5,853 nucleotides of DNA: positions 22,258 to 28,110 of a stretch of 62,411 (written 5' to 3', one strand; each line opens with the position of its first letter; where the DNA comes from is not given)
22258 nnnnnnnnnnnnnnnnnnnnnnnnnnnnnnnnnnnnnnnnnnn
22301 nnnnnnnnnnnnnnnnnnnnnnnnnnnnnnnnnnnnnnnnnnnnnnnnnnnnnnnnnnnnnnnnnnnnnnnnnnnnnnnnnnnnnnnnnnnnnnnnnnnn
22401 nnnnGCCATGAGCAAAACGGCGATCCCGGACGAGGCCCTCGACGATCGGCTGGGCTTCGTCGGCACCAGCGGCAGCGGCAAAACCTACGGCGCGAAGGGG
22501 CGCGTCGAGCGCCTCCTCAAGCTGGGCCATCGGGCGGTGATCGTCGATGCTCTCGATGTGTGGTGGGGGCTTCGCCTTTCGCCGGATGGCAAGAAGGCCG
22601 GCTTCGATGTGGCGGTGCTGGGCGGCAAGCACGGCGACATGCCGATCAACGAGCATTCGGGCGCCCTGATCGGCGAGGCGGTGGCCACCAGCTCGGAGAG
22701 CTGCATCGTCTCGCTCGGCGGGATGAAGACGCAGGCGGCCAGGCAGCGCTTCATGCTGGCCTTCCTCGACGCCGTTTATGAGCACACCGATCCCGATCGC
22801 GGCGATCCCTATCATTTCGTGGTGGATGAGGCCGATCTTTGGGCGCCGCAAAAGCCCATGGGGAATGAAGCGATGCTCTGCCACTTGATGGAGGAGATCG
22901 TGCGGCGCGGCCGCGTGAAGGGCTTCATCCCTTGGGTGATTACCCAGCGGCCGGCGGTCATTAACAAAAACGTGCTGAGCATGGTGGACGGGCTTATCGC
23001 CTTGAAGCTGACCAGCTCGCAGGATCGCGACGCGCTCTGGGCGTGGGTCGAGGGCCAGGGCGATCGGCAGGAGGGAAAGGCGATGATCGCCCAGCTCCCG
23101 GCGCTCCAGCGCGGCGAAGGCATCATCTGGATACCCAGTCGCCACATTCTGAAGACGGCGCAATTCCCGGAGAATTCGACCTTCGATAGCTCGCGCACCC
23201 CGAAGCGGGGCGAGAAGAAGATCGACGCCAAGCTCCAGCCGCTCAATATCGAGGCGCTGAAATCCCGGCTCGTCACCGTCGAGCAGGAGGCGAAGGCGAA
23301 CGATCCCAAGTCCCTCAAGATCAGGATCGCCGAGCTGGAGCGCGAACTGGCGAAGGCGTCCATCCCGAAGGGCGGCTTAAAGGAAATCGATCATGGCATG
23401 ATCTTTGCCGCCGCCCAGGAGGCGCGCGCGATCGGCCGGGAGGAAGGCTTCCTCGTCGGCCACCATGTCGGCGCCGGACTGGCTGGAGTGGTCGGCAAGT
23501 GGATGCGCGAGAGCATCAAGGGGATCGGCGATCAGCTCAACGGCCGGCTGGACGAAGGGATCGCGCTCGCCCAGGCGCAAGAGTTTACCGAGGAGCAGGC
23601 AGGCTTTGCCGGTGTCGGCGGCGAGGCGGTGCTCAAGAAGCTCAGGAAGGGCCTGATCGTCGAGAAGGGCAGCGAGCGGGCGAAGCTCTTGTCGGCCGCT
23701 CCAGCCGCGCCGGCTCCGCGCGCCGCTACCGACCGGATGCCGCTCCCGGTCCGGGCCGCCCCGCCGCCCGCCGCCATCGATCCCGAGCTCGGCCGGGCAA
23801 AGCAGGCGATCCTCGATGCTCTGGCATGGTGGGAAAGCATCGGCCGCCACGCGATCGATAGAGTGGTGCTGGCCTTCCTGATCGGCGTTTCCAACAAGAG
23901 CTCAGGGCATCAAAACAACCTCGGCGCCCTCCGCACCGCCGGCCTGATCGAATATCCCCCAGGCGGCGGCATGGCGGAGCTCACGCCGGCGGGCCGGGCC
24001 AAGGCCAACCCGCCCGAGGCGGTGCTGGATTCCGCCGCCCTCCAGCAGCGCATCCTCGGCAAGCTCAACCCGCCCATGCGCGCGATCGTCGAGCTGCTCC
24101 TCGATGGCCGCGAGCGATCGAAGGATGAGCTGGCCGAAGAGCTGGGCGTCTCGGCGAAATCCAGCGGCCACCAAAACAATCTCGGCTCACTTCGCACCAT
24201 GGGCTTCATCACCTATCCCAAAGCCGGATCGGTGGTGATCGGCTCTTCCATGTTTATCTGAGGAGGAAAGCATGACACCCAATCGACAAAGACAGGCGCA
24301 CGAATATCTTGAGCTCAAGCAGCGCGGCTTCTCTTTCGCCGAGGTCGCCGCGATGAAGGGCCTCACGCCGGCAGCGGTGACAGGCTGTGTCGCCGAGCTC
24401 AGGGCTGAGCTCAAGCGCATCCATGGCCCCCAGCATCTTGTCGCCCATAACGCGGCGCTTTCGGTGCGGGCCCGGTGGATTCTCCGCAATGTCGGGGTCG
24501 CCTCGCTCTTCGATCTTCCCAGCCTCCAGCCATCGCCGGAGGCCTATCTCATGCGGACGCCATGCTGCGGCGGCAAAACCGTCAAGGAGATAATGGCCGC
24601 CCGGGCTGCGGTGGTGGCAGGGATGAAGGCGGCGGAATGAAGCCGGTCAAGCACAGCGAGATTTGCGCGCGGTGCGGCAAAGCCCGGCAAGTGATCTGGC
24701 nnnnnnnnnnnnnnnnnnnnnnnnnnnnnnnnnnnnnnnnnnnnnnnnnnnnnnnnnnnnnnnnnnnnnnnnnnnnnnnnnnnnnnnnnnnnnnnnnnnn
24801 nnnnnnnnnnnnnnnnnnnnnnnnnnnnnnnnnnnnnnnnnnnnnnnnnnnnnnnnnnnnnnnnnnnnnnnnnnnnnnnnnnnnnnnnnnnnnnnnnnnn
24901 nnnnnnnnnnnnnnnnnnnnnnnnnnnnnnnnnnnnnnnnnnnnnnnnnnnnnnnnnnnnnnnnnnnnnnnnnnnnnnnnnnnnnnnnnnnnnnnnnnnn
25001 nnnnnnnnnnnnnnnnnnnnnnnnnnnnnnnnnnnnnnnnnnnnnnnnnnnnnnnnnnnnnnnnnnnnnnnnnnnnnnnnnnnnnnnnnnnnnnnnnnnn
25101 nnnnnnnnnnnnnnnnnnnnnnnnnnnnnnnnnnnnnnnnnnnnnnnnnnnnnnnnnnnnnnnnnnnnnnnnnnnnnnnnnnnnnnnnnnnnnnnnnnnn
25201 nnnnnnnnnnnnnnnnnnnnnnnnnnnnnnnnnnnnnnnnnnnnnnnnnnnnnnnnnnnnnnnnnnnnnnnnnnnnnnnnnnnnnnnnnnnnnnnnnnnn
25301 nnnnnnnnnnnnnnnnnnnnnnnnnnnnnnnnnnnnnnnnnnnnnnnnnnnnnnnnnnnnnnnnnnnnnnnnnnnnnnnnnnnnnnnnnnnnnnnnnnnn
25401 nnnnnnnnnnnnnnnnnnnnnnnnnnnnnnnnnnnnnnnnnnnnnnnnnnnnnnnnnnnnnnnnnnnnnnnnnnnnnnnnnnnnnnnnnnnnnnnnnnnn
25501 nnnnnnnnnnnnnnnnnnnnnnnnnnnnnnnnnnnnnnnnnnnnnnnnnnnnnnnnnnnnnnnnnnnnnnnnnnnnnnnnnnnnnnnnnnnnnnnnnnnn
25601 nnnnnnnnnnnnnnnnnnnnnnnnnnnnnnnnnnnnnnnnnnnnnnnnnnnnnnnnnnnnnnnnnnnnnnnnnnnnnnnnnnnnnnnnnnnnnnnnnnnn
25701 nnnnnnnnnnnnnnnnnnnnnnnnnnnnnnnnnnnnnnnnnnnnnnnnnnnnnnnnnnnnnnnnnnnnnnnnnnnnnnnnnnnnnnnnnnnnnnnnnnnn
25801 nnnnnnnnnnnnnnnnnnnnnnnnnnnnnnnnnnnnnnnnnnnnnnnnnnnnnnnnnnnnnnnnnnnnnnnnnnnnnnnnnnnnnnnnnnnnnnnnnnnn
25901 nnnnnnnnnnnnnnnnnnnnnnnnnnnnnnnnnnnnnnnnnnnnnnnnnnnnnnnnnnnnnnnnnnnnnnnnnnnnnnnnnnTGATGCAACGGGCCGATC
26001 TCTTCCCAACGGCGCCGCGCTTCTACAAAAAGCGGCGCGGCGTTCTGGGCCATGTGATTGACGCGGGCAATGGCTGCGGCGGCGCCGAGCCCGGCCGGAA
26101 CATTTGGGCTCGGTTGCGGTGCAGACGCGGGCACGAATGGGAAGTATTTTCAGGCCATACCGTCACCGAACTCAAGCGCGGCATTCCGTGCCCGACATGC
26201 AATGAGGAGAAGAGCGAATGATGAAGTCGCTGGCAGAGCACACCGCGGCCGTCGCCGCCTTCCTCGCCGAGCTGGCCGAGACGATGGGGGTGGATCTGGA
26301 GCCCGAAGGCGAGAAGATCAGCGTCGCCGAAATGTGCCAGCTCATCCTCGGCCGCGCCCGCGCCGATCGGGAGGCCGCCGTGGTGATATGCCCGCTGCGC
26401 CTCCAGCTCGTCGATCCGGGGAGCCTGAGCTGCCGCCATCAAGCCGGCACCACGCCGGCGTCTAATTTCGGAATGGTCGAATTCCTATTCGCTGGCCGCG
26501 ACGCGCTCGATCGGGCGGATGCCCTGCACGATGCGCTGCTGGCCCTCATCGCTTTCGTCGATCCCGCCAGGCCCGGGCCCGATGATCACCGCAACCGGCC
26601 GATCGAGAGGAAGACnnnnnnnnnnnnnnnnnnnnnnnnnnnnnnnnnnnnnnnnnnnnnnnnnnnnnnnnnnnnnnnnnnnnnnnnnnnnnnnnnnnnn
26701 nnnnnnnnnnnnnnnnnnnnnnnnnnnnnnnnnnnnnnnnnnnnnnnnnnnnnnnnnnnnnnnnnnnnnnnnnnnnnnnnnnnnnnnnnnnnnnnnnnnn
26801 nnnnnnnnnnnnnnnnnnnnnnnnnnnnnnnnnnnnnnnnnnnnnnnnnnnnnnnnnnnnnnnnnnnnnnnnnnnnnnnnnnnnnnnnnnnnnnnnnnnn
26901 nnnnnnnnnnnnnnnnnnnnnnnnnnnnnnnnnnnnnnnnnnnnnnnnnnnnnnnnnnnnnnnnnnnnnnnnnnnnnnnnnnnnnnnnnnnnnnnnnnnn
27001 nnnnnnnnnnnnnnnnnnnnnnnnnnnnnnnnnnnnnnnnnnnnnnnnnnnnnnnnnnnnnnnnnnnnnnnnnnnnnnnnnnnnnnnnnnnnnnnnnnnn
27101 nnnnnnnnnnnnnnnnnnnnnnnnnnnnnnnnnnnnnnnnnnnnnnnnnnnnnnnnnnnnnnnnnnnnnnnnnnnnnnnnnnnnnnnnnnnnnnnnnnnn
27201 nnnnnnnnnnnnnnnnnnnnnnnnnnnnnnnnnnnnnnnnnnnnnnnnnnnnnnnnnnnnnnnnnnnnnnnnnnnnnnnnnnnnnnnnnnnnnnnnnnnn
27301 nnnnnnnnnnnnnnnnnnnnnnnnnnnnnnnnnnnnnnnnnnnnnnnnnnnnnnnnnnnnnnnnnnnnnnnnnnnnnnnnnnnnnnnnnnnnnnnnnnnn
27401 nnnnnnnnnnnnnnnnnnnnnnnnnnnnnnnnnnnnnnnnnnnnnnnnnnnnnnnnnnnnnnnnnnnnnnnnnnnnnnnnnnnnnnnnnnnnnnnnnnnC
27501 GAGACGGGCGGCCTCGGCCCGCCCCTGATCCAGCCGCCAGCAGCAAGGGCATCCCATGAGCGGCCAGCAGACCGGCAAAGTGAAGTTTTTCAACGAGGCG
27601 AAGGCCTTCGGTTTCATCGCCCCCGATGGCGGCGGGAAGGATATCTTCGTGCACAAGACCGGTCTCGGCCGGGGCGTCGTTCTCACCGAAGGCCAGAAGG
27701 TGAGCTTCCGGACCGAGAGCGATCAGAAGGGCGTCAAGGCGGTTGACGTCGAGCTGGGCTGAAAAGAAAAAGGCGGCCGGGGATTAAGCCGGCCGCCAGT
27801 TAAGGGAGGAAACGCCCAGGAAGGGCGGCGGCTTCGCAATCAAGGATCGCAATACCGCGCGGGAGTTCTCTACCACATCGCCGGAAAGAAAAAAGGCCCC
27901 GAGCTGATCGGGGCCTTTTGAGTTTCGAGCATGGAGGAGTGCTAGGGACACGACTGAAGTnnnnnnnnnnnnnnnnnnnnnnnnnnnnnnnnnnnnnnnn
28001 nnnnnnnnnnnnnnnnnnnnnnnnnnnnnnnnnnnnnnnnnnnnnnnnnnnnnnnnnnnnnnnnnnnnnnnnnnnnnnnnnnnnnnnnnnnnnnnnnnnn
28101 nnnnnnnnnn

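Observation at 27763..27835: Phage-encoded alpha-r8/suhB (MmgR-like) small RNA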

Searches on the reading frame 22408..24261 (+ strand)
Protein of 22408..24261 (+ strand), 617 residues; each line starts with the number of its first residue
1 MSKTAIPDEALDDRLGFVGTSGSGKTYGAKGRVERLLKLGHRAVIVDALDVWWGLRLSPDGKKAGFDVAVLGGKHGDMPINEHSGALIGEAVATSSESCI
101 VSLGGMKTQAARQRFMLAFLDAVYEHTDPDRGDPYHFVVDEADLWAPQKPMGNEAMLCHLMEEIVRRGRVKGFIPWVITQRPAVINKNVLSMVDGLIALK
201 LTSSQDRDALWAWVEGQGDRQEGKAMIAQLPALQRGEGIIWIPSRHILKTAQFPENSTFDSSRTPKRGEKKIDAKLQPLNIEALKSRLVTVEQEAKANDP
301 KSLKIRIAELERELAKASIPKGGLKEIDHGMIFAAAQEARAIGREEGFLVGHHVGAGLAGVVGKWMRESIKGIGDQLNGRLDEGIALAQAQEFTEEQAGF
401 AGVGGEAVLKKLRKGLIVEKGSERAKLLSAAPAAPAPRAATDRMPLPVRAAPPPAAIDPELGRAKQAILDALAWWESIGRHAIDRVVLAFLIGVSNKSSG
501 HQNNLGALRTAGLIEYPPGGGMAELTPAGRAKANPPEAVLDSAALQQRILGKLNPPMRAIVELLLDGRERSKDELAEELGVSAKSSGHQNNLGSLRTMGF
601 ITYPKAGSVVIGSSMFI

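Call 10: search_protein_families(library=phrogs, proteins=[window:22408-24261:+], max_evalue=0.00001)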
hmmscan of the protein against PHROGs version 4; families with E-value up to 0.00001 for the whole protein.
window:22408-24261:+ (617 aa): 2 families
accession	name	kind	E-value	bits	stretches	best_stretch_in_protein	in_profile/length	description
phrog_2666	-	head and packaging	3.4e-14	53.4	1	12-221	321-504/555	terminase large subunit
phrog_7035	-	unknown function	1.2e-12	48.1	1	120-240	478-592/969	-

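Call 22: search_protein_families(library=pfam, proteins=[window:22408-24261:+], max_evalue=0.001)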
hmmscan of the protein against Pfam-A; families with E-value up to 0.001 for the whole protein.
window:22408-24261:+ (617 aa): 0 families

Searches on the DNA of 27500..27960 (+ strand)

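Call 9: search_dna_similar(query=window:27500-27960:+, collection=phages, mode=distant, max_rows=30)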
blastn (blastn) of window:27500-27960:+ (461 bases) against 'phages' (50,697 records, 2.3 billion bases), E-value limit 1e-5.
Records with a match: 1; places in all: 1; records where one place covers at least 80% of the query: 0.
Best place of each record, by identity: 60-80% 1.
By first word of the organism name: Streptomyces 1.
By host as written in the record: Streptomyces scabiei RL-34 1.
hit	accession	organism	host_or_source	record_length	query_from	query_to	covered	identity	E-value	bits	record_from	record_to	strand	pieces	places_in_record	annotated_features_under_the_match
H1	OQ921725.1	Streptomyces phage Frankenweenie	Streptomyces scabiei RL-34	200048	75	155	18%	75.3%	6e-6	57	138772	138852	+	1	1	229: hypothetical protein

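Call 28: search_dna_similar(query=window:27757-27840:-, collection=phages, mode=distant, max_evalue=10, max_rows=60)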
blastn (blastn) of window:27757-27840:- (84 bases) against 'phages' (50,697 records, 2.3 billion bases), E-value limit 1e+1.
Records with a match: 9; places in all: 9; records where one place covers at least 80% of the query: 0.
Best place of each record, by identity: 95-99% 5; 90-95% 1; 80-90% 3.
By first word of the organism name: Mycobacterium 3; Bradyrhizobium 2; Streptomyces 2; Microcystis 1; Bacteriophage 1.
By host as written in the record: - 3; Mycobacterium smegmatis mc#155 3; Bradyrhizobium elkanii USDA 76 1; Microcystis wesenbergii 1; Bradyrhizobium diazoefficiens USDA 122 1.
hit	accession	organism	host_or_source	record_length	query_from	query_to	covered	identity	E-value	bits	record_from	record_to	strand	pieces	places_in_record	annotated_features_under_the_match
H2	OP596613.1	Bradyrhizobium phage ppBeUSDA76-1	Bradyrhizobium elkanii USDA 76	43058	11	53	51%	81.4%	2e-2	43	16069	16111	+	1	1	none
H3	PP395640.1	Microcystis phage Mwe-JY08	Microcystis wesenbergii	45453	15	54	48%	80.0%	7e-1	37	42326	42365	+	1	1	hypothetical protein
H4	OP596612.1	Bradyrhizobium phage ppBdUSDA122-1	Bradyrhizobium diazoefficiens USDA 122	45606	3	38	43%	83.3%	2e-1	39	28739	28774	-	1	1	none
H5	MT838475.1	Bacteriophage sp.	human fecal samples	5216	45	67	27%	91.3%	9e+0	34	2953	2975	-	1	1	record has no annotation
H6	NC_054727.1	Mycobacterium phage Phrappuccino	Mycobacterium smegmatis mc#155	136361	4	24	25%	95.2%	9e+0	35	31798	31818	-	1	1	52: LysM domain containing protein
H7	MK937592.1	Mycobacterium phage Phrappuccino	Mycobacterium smegmatis mc#155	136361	4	24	25%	95.2%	9e+0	35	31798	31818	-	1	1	52: LysM domain containing protein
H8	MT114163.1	Mycobacterium phage Settecandela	Mycobacterium smegmatis mc#155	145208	4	24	25%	95.2%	9e+0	35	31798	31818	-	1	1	52: LysM-like peptidoglycan-binding protein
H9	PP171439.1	Streptomyces phage Byblos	soil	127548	46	66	25%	95.2%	9e+0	35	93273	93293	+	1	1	record has no annotation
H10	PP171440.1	Streptomyces phage DekoNeimoidia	soil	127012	46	66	25%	95.2%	9e+0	35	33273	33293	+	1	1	record has no annotation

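Call 29: get_annotated_region(hit=H2, flank=4000)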
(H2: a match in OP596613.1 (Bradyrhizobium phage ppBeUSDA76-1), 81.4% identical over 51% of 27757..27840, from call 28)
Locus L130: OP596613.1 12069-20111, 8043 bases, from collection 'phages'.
description: Bradyrhizobium phage ppBeUSDA76-1, complete genome.
organism: Bradyrhizobium phage ppBeUSDA76-1 (NCBI taxid 3003363)
taxonomy: Viruses; Duplodnaviria; Heunggongvirae; Uroviricota; Caudoviricetes
host: Bradyrhizobium elkanii USDA 76; source: -; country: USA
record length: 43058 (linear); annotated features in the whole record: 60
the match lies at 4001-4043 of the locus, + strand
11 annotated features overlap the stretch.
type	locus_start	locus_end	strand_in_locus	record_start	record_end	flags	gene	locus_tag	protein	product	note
CDS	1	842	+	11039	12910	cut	-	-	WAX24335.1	DNA cytosine methyltransferase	-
CDS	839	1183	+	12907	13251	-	-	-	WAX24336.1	hypothetical protein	-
CDS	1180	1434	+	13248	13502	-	-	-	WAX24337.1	hypothetical protein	-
CDS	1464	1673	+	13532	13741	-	-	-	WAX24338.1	hypothetical protein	-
CDS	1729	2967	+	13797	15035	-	-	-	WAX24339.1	hypothetical protein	-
CDS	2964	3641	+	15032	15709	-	-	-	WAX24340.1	ABC transporter substrate-binding protein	-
CDS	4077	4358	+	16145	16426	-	-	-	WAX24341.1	HNH endonuclease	-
CDS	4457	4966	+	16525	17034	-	-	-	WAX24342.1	hypothetical protein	-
CDS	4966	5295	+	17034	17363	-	-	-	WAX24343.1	DUF3307 domain-containing protein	-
CDS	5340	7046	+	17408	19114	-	-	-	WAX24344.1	terminase large subunit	-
CDS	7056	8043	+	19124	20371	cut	-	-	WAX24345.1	portal protein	-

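Call 30: get_annotated_region(hit=H4, flank=4000)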
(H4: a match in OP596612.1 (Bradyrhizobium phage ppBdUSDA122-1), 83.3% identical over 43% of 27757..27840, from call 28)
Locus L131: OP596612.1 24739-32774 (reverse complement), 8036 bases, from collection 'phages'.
description: Bradyrhizobium phage ppBdUSDA122-1, complete genome.
organism: Bradyrhizobium phage ppBdUSDA122-1 (NCBI taxid 3003362)
taxonomy: Viruses; Duplodnaviria; Heunggongvirae; Uroviricota; Caudoviricetes
host: Bradyrhizobium diazoefficiens USDA 122; source: -; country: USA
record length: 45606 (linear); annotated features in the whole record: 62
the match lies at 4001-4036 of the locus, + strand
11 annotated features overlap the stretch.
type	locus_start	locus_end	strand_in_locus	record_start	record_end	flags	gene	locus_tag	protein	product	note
CDS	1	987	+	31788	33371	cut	-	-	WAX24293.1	DNA cytosine methyltransferase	-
CDS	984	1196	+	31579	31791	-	-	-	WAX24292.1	cytochrome C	-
CDS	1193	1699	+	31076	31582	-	-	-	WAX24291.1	SANT/Myb domain-containing protein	-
CDS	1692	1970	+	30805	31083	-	-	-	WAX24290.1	ABC transporter substrate-binding protein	-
CDS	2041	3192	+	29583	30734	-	-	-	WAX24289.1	helix-turn-helix domain-containing protein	-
CDS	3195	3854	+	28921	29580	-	-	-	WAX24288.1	hypothetical protein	-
CDS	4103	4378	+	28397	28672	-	-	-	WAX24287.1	HNH endonuclease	-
CDS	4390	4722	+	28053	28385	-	-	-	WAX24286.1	hypothetical protein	-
CDS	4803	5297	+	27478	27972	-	-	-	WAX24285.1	hypothetical protein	-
CDS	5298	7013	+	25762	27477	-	-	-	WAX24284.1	terminase large subunit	-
CDS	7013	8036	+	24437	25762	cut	-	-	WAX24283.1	portal protein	-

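Call 31: search_rna_families(sources=[L130, L131, L121, L122, L123, L124, L125, L126, L001, L002, L004, L024, L028, L036, L042], threshold=gathering, show_alignments=2)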
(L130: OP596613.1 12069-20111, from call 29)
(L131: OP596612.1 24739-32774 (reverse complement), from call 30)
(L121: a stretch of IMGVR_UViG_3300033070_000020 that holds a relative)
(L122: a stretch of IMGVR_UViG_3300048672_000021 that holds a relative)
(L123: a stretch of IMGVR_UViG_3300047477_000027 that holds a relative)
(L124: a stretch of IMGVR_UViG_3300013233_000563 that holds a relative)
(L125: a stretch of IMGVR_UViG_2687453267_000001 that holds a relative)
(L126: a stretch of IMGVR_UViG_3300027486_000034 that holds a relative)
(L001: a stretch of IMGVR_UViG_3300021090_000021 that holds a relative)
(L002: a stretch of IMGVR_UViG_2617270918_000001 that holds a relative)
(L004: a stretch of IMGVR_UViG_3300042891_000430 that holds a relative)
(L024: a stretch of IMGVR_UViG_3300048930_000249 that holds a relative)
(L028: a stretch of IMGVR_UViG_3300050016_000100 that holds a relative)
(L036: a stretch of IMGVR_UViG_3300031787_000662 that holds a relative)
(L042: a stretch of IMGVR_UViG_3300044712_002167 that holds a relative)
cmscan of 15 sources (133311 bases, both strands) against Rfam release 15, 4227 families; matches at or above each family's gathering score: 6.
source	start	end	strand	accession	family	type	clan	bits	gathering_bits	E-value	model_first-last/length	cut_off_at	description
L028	159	241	+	RF00519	suhB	Gene; sRNA;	CL00108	68.6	41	1e-11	1-77/77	no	Makes More Granules Regulator RNA (mmgR)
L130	3998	4078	+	RF00519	suhB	Gene; sRNA;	CL00108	62.8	41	3e-10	1-77/77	no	Makes More Granules Regulator RNA (mmgR)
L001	143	230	-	RF00519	suhB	Gene; sRNA;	CL00108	56.4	41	1.3e-08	1-77/77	no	Makes More Granules Regulator RNA (mmgR)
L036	1132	1214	-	RF00519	suhB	Gene; sRNA;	CL00108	52.8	41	1.1e-07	1-77/77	no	Makes More Granules Regulator RNA (mmgR)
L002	1582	1661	+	RF00519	suhB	Gene; sRNA;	CL00108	47.8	41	2.1e-06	1-77/77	no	Makes More Granules Regulator RNA (mmgR)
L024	569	642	+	RF00519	suhB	Gene; sRNA;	CL00108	46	41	5.7e-06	1-77/77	no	Makes More Granules Regulator RNA (mmgR)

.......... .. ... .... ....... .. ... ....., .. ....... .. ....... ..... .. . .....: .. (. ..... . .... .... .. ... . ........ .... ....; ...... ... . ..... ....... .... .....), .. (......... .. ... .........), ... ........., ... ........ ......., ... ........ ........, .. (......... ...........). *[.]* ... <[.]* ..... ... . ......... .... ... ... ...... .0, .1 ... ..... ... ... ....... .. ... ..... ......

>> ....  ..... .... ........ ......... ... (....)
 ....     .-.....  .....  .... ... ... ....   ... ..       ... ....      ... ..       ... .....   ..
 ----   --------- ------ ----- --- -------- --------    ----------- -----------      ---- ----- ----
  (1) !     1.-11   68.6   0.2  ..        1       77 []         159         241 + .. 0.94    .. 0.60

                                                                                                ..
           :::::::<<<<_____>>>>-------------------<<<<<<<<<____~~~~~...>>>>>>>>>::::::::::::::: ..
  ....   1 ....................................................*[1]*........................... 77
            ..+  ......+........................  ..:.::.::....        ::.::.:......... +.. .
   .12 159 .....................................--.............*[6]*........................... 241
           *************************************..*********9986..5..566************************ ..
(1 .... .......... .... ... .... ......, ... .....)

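Call 59: search_rna_families(sources=[L133, L134, L135, L131], threshold=evalue, max_evalue=0.1, show_alignments=4)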
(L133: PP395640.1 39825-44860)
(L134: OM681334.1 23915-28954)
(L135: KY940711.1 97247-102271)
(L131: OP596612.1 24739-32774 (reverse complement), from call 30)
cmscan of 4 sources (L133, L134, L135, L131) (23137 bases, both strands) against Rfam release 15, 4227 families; matches with E-value up to 0.1: 4.
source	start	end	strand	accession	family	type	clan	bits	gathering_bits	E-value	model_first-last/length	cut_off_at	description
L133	2495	2578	+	RF00519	suhB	Gene; sRNA;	CL00108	62.8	41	5.3e-11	1-77/77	no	Makes More Granules Regulator RNA (mmgR)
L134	2497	2577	+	RF00519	suhB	Gene; sRNA;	CL00108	47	41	5.8e-07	1-77/77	no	Makes More Granules Regulator RNA (mmgR)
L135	2477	2577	+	RF00519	suhB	Gene; sRNA;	CL00108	37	41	0.0002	1-77/77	no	Makes More Granules Regulator RNA (mmgR)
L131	4006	4104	+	RF00519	suhB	Gene; sRNA;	CL00108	32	41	0.0038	1-77/77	no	Makes More Granules Regulator RNA (mmgR)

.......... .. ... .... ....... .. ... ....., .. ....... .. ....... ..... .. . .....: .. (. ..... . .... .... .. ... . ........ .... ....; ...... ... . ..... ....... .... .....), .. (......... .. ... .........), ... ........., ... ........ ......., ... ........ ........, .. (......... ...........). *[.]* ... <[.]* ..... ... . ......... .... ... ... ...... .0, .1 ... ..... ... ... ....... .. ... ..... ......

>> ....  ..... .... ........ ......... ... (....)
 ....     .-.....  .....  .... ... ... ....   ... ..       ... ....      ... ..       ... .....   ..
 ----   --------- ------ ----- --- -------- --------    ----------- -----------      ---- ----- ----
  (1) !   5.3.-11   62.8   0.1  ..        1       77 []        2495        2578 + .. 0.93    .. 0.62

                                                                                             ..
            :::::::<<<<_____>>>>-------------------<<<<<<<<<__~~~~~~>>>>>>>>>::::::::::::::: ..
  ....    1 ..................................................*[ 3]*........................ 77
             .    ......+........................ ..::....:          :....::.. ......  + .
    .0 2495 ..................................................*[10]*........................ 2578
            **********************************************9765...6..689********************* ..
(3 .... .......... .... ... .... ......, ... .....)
